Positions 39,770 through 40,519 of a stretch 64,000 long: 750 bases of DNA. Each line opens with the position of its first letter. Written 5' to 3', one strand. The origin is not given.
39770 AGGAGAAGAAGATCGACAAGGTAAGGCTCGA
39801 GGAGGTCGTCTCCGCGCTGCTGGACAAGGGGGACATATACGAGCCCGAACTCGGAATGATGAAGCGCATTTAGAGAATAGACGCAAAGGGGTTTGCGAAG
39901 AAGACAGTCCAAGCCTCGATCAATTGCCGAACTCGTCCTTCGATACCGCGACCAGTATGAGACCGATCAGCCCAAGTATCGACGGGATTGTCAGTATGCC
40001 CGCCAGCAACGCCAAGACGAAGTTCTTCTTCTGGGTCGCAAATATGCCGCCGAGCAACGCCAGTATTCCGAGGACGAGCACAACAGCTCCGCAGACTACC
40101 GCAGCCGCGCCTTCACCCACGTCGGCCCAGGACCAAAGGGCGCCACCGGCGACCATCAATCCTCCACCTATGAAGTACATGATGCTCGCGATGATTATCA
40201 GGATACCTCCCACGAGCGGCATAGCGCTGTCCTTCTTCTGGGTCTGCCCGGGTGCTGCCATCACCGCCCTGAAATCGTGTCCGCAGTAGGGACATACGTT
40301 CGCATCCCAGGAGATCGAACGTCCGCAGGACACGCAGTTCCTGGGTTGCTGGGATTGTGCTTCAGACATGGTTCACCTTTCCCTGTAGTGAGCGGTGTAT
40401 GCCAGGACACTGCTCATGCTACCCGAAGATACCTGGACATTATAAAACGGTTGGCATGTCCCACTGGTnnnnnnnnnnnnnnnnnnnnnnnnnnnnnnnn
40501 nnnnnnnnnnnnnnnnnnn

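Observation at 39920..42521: Operon of MEMO1-like protein, DUF2085 membrane protein and two tandem paralogous zinc-ribbon polytopic membrane proteins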

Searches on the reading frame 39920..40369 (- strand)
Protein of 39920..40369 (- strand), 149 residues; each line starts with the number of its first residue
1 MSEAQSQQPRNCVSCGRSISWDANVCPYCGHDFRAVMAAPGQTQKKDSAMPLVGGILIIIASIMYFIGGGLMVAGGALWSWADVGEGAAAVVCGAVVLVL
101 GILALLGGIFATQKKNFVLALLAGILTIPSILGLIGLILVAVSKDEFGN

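Call 5: search_protein_families(library=pfam, proteins=[window:39920-40369:-], max_evalue=0.01)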
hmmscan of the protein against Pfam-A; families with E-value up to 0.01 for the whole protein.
window:39920-40369:- (149 aa): 5 families
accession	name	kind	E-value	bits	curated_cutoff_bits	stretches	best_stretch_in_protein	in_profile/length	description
PF10571.15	UPF0547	-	6.6e-07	29.8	29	1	10-34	1-25/26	Uncharacterised protein family UPF0547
PF13248.11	Zn_ribbon_3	-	3.7e-06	26.7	27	1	11-33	4-26/26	zinc-ribbon domain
PF12773.13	DZR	-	0.00014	22.4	27.3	1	8-30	23-45/45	Double zinc ribbon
PF13240.11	Zn_Ribbon_1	-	0.00073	19.7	25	1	12-32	2-22/23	zinc-ribbon domain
PF06157.16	DUF973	-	0.0025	17.5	26.4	1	87-148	100-158/309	Protein of unknown function (DUF973)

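Call 6: find_homologous_proteins(query=window:39920-40369:-)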
Query window:39920-40369:- (149 aa): 360 proteins with E <= 0.001 among 1220 candidates; the best 120 are listed.
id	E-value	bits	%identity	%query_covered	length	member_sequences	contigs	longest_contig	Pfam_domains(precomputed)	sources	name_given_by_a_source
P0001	1.0e-89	316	100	100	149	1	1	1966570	PF10571.16,PF13248.12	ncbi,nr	ncbi:MAG: zinc ribbon domain-containing protein [Methanobacteriota archaeon]|nr:MAG: zinc ribbon dom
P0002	5.8e-78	278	89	100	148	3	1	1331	PF10571.16,PF13248.12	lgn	-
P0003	1.6e-75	270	85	100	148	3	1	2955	PF10571.16,PF13248.12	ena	-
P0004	7.6e-75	268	85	100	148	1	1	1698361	PF10571.16,PF13248.12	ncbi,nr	ncbi:MAG: hypothetical protein JSU93_06735 [Methanobacteriota archaeon]|nr:MAG: hypothetical protein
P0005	2.1e-74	266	85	100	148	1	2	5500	PF10571.16,PF13248.12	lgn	-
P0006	6.2e-71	255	83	100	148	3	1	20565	PF10571.16,PF13248.12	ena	-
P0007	2.3e-61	224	72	100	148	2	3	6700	PF10571.16,PF13248.12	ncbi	-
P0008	7.4e-61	222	70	99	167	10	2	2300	PF10571.16,PF13248.12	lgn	-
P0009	1.0e-54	203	80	84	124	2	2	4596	-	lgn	-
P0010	5.5e-54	200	67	99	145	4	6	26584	PF10571.16,PF13248.12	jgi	jgi:DNA-directed RNA polymerase subunit RPC12/RpoP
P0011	4.9e-53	197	58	100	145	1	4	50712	PF10571.16,PF13248.12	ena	-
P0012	6.8e-53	197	64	98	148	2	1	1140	PF10571.16,PF13248.12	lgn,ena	-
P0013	4.4e-52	194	62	100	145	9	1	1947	PF13248.12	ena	-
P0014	7.4e-52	193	64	99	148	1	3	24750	PF10571.16,PF13248.12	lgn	-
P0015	8.7e-52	193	75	84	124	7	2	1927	-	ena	-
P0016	2.5e-51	192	62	99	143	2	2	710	PF13248.12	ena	-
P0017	3.0e-51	191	70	91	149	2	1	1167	PF10571.16,PF13248.12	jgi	jgi:DNA-directed RNA polymerase subunit RPC12/RpoP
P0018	3.4e-51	191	64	99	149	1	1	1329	PF10571.16,PF13248.12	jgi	jgi:hypothetical protein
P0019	1.2e-50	189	62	98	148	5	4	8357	PF10571.16,PF13248.12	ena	-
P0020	1.2e-50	189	62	98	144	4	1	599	PF10571.16,PF13248.12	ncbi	-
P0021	2.0e-50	189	62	98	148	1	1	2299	PF10571.16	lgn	-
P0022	3.4e-50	188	61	99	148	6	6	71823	PF10571.16,PF13248.12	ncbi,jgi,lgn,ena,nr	ncbi:MAG TPA: hypothetical protein HA364_07160 [Thermoplasmata archaeon]|nr:hypothetical protein [Th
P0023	3.7e-50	188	65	96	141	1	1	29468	PF10571.16,PF13248.12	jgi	jgi:hypothetical protein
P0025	1.0e-49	186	62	99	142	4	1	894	PF13248.12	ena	-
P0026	1.1e-49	186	61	100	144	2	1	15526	PF10571.16,PF13248.12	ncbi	-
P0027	1.3e-49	186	62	93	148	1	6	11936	PF10571.16,PF13248.12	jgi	jgi:hypothetical protein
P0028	1.7e-49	186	62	98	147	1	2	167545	PF10571.16,PF13248.12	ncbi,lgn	-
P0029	1.8e-49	185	61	97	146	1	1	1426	PF10571.16,PF13248.12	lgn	-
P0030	2.4e-49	185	61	99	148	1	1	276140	PF10571.16,PF13248.12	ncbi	ncbi:MAG: zinc ribbon domain-containing protein [Candidatus Thermoplasmatota archaeon]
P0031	3.4e-49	185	60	99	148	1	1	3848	PF10571.16,PF13248.12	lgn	-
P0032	9.5e-49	183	59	100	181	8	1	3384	PF10571.16,PF13248.12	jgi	jgi:hypothetical protein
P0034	1.2e-48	183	62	99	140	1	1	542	PF13248.12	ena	-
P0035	1.2e-48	183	60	99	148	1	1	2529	PF13248.12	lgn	-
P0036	1.6e-48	182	58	99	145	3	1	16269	PF10571.16,PF13248.12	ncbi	-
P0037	2.5e-48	182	62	100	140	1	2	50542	PF13248.12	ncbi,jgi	jgi:DNA-directed RNA polymerase subunit RPC12/RpoP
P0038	2.7e-48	182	60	99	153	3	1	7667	PF10571.16,PF13248.12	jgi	-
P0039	4.1e-48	181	61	99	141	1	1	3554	PF13248.12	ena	-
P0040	8.1e-48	180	60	99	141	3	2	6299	PF13248.12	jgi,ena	-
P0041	8.2e-48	180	61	99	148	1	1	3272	PF10571.16,PF13248.12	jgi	-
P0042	1.3e-47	179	60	93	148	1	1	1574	PF10571.16,PF13248.12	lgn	-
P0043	1.4e-47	179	57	99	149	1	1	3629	PF10571.16,PF13248.12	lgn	-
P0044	2.0e-47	179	59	99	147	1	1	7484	PF10571.16,PF13248.12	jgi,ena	-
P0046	4.0e-47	178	58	97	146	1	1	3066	PF10571.16,PF13248.12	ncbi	-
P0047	4.9e-47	178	61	97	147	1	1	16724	PF10571.16,PF13248.12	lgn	-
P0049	5.9e-47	177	61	99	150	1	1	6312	PF10571.16,PF13248.12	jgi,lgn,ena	-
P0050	9.8e-47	177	62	100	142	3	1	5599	PF10571.16,PF13248.12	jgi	-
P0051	1.4e-46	176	59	97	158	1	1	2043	PF10571.16,PF13248.12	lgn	-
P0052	1.7e-46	176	60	93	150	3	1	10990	PF10571.16,PF13248.12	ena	-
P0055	2.4e-46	175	58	99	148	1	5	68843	PF10571.16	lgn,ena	-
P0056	4.7e-46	174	56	99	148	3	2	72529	PF10571.16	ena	-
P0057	5.3e-46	174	61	99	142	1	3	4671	PF13248.12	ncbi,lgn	-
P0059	8.2e-46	174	59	97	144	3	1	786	PF10571.16,PF13248.12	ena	-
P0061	9.4e-46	173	59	89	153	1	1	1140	PF10571.16,PF13248.12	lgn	-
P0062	1.9e-45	172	58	91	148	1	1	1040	PF10571.16,PF13248.12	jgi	-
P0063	2.2e-45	172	59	99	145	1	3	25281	PF10571.16,PF13248.12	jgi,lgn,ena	-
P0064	2.6e-45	172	56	99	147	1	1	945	PF10571.16,PF13248.12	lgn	-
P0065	3.0e-45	172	60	99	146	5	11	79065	PF10571.16,PF13248.12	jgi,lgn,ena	-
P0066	5.9e-45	171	57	99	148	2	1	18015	PF13248.12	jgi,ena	-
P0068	6.8e-45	171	58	93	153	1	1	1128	PF10571.16,PF13248.12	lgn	-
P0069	8.2e-45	170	59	99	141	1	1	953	PF10571.16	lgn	-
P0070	1.2e-44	170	55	97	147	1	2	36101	PF10571.16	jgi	-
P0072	1.5e-44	170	55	98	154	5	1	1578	PF10571.16,PF13248.12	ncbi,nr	ncbi:MAG: zinc ribbon domain-containing protein, partial [Thermoplasmata archaeon]|nr:zinc ribbon do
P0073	2.7e-44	169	54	99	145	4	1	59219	PF13248.12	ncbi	-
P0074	2.9e-44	169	56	99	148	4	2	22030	PF13248.12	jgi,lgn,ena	-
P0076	3.4e-44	168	61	96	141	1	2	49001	PF10571.16,PF13248.12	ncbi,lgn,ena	-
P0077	3.5e-44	168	62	98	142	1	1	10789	PF13248.12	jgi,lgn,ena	-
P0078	4.6e-44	168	60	99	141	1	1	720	PF10571.16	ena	-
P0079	4.9e-44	168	59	99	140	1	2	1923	PF10571.16,PF13248.12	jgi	jgi:hypothetical protein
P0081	1.0e-43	167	56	100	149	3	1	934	PF10571.16,PF13248.12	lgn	-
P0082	1.6e-43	166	52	99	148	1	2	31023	PF10571.16,PF13248.12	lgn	-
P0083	1.7e-43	166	62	93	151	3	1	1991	PF10571.16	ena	-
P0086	4.9e-43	165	55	99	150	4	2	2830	PF10571.16,PF13248.12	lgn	-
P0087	5.0e-43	165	56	99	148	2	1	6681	PF13248.12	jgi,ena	-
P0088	7.0e-43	164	56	99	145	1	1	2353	PF13248.12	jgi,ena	-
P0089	8.9e-43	164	55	99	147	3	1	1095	PF10571.16,PF13248.12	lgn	-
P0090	1.7e-42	163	57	99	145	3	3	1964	PF10571.16,PF13248.12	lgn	-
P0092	3.2e-42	162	57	98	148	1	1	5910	PF10571.16,PF13248.12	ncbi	-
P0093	5.5e-42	161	61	94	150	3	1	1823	PF10571.16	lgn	-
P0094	7.4e-42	161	60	93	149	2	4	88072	PF10571.16,PF13248.12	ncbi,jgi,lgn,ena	ncbi:MAG TPA: hypothetical protein VF374_04725 [Thermoplasmata archaeon]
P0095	1.5e-41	160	52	99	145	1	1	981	PF13248.12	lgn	-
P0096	2.4e-41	159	50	99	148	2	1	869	PF10571.16,PF13248.12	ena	-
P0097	3.5e-41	159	51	99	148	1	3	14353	PF10571.16,PF13248.12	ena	-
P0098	4.0e-41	158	57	99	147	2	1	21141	PF10571.16,PF13248.12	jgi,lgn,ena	-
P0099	4.1e-41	158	54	94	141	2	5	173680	PF10571.16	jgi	-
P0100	4.9e-41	158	55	98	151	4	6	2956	PF10571.16,PF13248.12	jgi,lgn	jgi:predicted nucleic acid-binding Zn ribbon protein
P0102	8.3e-41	157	58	93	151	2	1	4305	PF10571.16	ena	-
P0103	9.8e-41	157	56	93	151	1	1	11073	PF10571.16,PF13248.12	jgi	jgi:predicted nucleic acid-binding Zn ribbon protein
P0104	1.0e-40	157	61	93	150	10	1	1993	PF10571.16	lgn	-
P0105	1.8e-40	156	48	99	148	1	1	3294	PF10571.16,PF13248.12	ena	-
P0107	2.7e-40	156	54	99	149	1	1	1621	PF13248.12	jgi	-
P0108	3.2e-40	155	54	99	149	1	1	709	PF13248.12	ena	-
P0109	4.1e-40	155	55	99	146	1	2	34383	PF10571.16,PF13248.12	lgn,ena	-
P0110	6.0e-40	155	56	95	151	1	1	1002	PF10571.16,PF13248.12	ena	-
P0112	1.2e-39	154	55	97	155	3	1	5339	PF10571.16,PF13248.12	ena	-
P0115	1.6e-39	153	54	98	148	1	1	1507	PF10571.16,PF13248.12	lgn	-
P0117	3.3e-39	152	55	99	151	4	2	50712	PF10571.16,PF13248.12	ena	-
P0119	6.3e-39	151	54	97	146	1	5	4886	PF10571.16,PF13248.12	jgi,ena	jgi:predicted nucleic acid-binding Zn ribbon protein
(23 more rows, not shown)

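Call 8: find_encoding_contigs(protein=P0001, flank=10000, max_places=3)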
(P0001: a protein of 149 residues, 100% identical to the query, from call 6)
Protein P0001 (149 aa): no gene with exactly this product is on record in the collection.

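Call 9: find_encoding_contigs(protein=P0030, flank=10000, max_places=3)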
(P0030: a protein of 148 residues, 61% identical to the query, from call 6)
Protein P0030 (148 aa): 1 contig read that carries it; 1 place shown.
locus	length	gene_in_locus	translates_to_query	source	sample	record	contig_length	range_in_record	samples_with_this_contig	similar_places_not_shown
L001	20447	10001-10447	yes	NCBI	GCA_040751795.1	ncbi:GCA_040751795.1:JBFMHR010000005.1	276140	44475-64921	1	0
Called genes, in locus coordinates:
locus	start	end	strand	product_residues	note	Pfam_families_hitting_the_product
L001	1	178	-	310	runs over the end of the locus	PF17957:Big_7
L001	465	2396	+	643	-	PF01578:Cytochrom_C_asm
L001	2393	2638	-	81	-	PF24463:DUF7577 (faint)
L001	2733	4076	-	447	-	PF00202:Aminotran_3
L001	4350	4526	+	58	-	PF01192:RNA_pol_Rpb6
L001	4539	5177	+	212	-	PF00318:Ribosomal_S2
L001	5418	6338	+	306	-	PF01978:TrmB (faint), PF24271:HVO_2833_C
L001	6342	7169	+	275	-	-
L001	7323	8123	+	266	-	PF01875:Memo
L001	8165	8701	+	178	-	PF09858:DUF2085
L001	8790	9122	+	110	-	PF10571:UPF0547 (weak), PF13248:Zn_ribbon_3 (weak)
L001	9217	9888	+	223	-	PF09858:DUF2085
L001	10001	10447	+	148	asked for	PF13248:Zn_ribbon_3 (weak), PF10571:UPF0547 (weak)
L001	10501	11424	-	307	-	-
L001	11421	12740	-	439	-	PF21473:OB_Ssb-like (faint), PF01336:tRNA_anti-codon (faint)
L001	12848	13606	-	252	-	PF13489:Methyltransf_23 (weak), PF13649:Methyltransf_25, PF13847:Methyltransf_31, PF08241:Methyltransf_11, PF08242:Methyltransf_12 (weak)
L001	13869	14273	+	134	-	-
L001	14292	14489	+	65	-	PF10133:CooT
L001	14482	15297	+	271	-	PF00142:Fer4_NifH (faint), PF01656:CbiA, PF02374:ArsA_ATPase, PF10609:ParA (weak), PF13614:AAA_31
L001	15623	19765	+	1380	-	PF03063:Prismane, PF18537:CODH_A_N, PF03598:CdhC, PF19436:ACS_CODH_B_C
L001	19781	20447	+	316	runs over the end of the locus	PF03599:CdhD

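Call 10: find_encoding_contigs(protein=P0099, flank=10000, max_places=3)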
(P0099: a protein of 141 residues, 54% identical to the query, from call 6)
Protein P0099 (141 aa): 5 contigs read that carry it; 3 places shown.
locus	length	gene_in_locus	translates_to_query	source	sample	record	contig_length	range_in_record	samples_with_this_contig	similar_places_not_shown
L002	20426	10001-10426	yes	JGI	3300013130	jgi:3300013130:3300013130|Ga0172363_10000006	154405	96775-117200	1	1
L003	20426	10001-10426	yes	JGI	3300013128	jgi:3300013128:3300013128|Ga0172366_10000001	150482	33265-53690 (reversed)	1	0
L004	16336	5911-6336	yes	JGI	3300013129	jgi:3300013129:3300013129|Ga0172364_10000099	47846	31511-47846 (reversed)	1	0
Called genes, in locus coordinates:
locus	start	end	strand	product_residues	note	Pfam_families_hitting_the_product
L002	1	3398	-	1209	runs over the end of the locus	PF12773:DZR (faint), PF17032:Zn_ribbon_15 (faint)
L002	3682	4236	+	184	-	-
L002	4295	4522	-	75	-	-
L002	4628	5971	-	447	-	PF00202:Aminotran_3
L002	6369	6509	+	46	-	-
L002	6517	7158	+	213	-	PF00318:Ribosomal_S2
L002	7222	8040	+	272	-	PF01875:Memo, PF02900:LigB (weak)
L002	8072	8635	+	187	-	PF09858:DUF2085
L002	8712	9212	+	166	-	-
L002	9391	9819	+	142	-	PF10571:UPF0547 (weak)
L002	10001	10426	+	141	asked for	PF10571:UPF0547 (weak)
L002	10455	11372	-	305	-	-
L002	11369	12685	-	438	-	PF21473:OB_Ssb-like (faint), PF01336:tRNA_anti-codon (faint)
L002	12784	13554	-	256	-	PF13489:Methyltransf_23, PF13649:Methyltransf_25, PF13847:Methyltransf_31 (weak), PF08241:Methyltransf_11, PF08242:Methyltransf_12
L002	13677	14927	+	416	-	PF03415:Peptidase_C11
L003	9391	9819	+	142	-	PF10571:UPF0547 (weak)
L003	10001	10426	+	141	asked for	PF10571:UPF0547 (weak)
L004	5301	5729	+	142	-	PF10571:UPF0547 (weak)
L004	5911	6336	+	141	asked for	PF10571:UPF0547 (weak)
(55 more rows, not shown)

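Call 13: find_related_loci(query=A1, collection=genome_contigs, flank=8000)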
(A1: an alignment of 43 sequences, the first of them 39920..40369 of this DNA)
Query A1 (149 aa) in genome_contigs; peptide patterns used: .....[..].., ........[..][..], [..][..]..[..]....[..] (x = any residue, [..] = any of these).
425 stretches matched a pattern; 101 encode a relative of the query (tblastn E <= 1e-3); the best 80 are kept; 78 distinct loci.
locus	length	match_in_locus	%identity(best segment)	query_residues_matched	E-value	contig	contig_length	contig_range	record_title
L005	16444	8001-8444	85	1-149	6e-64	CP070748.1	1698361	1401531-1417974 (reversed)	MAG: Methanobacteriota archaeon isolate bin352 chromosome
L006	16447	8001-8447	66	1-149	1e-58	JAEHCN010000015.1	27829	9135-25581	MAG: Thermoplasmata archaeon isolate Hel0.bin85 NODE_2945_length_27829_cov_2.369721, whole genome shotgun sequence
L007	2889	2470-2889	70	1-141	2e-58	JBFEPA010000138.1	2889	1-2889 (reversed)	MAG: Thermoplasmata archaeon isolate Mix_mud04.2021.02.60 k141_2057281_length_2889_cov_16.4090, whole genome shotgun seq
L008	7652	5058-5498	61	1-149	8e-56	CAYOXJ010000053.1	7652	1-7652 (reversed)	MAG TPA_asm: uncultured Thermoplasmata archaeon isolate binchicken_co124_173 genome assembly, contig: NODE_7994_length_7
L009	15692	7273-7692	60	6-147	5e-51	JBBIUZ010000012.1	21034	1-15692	MAG: Methanobacteriota archaeon isolate FAS170219_bin_65 NODE_2847_length_21034_cov_4.356118, whole genome shotgun seque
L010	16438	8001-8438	61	1-149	1e-50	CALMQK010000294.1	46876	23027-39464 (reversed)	MAG TPA_asm: uncultured euryarchaeote isolate ERR2868536_bin.126_CONCOCT_v1.1_MAG genome assembly, contig: ERZ841185.42,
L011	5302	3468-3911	62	1-147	2e-49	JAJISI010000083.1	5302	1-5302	MAG: Thermoplasmatota archaeon isolate bin18 bin18_BA.02.16-18_bin.27.strict_83, whole genome shotgun sequence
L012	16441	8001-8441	57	2-147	1e-48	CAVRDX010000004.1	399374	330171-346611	MAG: uncultured Thermoplasmata archaeon isolate MFD04716.bin.2.147 genome assembly, contig: contig_59604, whole genome s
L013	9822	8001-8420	62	1-149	3e-48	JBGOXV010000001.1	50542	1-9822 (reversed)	MAG: Thermoplasmata archaeon isolate OBJ_0618_130150_59 k141_7616864_length_50542_cov_21.6846, whole genome shotgun sequ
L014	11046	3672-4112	62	1-147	2e-47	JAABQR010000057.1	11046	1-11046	MAG: Methanobacteriota archaeon isolate S06.Bin063 Scaffold_14, whole genome shotgun sequence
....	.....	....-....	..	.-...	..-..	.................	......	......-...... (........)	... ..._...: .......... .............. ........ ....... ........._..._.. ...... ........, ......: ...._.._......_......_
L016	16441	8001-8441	61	1-147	9e-47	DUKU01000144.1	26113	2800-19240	MAG TPA_asm: Thermoplasmata archaeon isolate UBA9653 contig_8526, whole genome shotgun sequence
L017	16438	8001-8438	55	2-147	1e-45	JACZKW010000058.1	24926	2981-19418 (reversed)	MAG: Thermoplasmata archaeon isolate MAG55 euryarchaeota_1_contig_627173, whole genome shotgun sequence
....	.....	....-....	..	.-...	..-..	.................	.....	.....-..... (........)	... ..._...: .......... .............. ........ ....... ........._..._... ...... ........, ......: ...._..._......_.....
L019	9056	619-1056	58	1-147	4e-42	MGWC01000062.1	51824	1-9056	MAG: Euryarchaeota archaeon RBG_19FT_COMBO_56_21 rbg_19ft_combo_scaffold_937, whole genome shotgun sequence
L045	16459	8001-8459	43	1-147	2e-26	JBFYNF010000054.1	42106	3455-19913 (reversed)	MAG: Thermoplasmata archaeon isolate PPR_0081 PPR_0081_bin.95.fa_k121_1118926, whole genome shotgun sequence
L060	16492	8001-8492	33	11-147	2e-17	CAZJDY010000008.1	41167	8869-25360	MAG TPA_asm: uncultured Methanomassiliicoccaceae archaeon isolate binchicken_co167_198 genome assembly, contig: k141_761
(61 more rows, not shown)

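Call 16: search_protein_families(library=ncbifam, proteins=[window:39920-40369:-], max_evalue=0.01)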
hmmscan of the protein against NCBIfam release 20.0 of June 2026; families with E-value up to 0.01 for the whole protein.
window:39920-40369:- (149 aa): 3 families
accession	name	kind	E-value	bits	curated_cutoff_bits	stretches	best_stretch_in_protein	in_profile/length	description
NF041909.1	HVO_2753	equivalog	0.00047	20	80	1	1-33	1-36/59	HVO_2753 family zinc finger protein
NF051898.1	MBSP1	equivalog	0.006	16.1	320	1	3-63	44-101/289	biosurfactant protein 1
NF011481.0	PRK14890.1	equivalog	0.0086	16.1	61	0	2-32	2-36/61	putative Zn-ribbon RNA-binding protein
